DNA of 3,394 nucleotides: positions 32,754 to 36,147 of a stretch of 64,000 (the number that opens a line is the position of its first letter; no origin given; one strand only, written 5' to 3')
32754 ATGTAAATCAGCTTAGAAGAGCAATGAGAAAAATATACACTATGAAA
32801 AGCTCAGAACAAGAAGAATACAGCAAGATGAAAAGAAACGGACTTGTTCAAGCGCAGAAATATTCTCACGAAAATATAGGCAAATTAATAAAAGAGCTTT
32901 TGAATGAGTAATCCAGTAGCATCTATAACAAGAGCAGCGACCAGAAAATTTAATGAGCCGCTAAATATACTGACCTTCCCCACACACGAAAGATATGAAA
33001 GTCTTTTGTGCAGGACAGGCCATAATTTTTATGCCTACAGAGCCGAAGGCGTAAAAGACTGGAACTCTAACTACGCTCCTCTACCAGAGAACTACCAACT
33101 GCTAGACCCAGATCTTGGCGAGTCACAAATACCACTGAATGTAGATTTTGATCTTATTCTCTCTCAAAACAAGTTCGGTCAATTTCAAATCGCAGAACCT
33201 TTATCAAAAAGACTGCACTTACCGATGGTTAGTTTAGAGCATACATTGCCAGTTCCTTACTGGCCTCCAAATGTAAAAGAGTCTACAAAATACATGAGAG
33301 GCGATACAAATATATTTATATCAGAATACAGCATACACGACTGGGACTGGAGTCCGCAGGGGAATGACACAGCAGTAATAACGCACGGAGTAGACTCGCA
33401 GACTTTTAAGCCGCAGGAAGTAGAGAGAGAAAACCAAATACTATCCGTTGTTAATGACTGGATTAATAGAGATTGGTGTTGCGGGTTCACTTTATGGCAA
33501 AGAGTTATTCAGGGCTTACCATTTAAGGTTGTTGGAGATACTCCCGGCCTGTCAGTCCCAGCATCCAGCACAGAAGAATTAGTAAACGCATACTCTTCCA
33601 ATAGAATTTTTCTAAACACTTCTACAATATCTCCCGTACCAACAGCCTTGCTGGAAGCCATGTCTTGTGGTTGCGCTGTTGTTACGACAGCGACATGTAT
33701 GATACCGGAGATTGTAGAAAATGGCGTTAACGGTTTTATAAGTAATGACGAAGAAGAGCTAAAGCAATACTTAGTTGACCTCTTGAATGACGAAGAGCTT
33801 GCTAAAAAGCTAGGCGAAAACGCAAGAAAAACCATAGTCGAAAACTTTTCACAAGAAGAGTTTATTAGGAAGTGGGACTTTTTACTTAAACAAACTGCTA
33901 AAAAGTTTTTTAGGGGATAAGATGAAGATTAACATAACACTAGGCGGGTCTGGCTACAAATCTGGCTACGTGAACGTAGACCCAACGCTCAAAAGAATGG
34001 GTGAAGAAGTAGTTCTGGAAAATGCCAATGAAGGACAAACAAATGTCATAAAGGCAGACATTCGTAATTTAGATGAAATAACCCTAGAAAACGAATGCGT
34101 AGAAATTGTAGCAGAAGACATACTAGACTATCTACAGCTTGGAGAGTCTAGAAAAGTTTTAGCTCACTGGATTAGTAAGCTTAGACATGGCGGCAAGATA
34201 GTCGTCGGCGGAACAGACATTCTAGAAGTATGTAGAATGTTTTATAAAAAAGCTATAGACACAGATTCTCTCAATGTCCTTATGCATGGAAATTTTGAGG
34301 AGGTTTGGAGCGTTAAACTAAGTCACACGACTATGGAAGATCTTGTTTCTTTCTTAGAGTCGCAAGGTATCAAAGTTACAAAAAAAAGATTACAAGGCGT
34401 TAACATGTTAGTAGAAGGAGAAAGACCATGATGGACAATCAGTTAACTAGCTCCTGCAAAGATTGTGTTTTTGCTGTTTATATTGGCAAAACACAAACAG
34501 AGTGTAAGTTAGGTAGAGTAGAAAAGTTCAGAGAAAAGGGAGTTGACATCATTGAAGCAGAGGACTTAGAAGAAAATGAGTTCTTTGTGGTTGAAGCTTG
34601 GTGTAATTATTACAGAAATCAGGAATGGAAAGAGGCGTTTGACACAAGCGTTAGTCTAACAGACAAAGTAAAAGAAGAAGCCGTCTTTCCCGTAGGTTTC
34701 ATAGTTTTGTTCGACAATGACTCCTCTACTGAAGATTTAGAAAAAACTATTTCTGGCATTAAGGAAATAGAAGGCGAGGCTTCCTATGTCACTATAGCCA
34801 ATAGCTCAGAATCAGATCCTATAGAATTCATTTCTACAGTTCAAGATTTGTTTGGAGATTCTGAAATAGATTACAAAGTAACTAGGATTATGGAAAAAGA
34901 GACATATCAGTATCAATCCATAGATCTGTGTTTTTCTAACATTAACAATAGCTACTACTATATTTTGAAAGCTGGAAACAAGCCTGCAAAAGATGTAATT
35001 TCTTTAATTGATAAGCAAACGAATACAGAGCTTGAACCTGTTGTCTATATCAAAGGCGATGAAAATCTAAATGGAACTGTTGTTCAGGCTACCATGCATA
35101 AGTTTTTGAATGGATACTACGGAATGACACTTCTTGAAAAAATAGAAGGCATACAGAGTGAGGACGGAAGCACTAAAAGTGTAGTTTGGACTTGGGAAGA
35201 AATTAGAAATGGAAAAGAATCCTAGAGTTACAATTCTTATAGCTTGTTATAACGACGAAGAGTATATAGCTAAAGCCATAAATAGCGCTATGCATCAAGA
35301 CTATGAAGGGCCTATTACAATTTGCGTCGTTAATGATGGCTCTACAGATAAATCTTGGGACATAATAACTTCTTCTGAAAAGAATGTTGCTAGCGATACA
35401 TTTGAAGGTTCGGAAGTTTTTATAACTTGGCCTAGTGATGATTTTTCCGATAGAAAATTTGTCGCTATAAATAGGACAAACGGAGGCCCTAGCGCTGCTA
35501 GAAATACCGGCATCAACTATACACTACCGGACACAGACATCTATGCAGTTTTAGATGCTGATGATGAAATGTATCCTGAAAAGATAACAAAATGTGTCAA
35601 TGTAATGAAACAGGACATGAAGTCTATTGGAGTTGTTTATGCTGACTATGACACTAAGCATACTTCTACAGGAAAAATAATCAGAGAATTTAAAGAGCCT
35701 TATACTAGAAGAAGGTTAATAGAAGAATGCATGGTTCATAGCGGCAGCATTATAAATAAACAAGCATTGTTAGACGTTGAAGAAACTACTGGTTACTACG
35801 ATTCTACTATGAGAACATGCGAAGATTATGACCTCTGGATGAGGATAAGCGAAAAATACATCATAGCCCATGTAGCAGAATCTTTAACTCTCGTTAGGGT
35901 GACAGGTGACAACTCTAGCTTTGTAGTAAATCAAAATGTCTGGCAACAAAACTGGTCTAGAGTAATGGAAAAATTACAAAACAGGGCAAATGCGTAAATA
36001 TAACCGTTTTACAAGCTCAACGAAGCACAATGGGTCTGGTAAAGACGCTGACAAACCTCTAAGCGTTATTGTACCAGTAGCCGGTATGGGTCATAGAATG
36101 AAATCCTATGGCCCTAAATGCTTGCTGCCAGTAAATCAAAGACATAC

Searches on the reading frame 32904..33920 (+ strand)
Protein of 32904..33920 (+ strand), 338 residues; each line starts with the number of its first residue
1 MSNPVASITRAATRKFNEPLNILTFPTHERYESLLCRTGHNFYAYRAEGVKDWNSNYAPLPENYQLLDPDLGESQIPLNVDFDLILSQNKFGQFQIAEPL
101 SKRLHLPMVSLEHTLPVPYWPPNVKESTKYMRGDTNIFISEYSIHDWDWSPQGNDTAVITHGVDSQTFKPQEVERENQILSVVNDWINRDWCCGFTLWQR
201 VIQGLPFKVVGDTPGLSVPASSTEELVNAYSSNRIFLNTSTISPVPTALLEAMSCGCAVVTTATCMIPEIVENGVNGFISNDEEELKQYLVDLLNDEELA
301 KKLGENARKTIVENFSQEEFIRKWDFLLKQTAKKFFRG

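Call 7: search_protein_families(library=pfam, proteins=[window:32904-33920:+])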
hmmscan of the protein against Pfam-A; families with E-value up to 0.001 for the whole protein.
window:32904-33920:+ (338 aa): 3 families
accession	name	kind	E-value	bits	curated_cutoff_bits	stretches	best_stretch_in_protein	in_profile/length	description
PF00534.26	Glycos_transf_1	-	4.9e-19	69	26.4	1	221-309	81-171/172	Glycosyl transferases group 1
PF13692.12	Glyco_trans_1_4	-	3.7e-14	53.6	27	1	224-296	68-142/142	Glycosyl transferases group 1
PF13524.12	Glyco_trans_1_2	-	1.4e-11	45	25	1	203-318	13-136/144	Glycosyl transferase-like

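Call 50: search_protein_families(library=phrogs, proteins=[window:32904-33920:+], max_evalue=0.00001)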
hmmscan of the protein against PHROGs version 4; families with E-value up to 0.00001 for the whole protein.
window:32904-33920:+ (338 aa): 1 family
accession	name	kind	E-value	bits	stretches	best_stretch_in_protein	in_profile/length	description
phrog_2170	-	moron, auxiliary metabolic gene and host takeover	9.6e-08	32.5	1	99-330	88-371/374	glycosyltransferase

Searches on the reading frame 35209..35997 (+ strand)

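Call 50: search_protein_families(library=phrogs, proteins=[window:35209-35997:+], max_evalue=0.00001)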
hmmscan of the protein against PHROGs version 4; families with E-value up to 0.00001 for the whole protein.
window:35209-35997:+ (262 aa): 2 families
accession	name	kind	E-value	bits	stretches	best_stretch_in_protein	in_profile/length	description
phrog_841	-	moron, auxiliary metabolic gene and host takeover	5e-07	30.5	0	6-57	3-56/309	GtrB-like O-antigen conversion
phrog_13126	-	moron, auxiliary metabolic gene and host takeover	1.9e-06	28.3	0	6-65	2-56/394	beta-1,4-glycosyltransferase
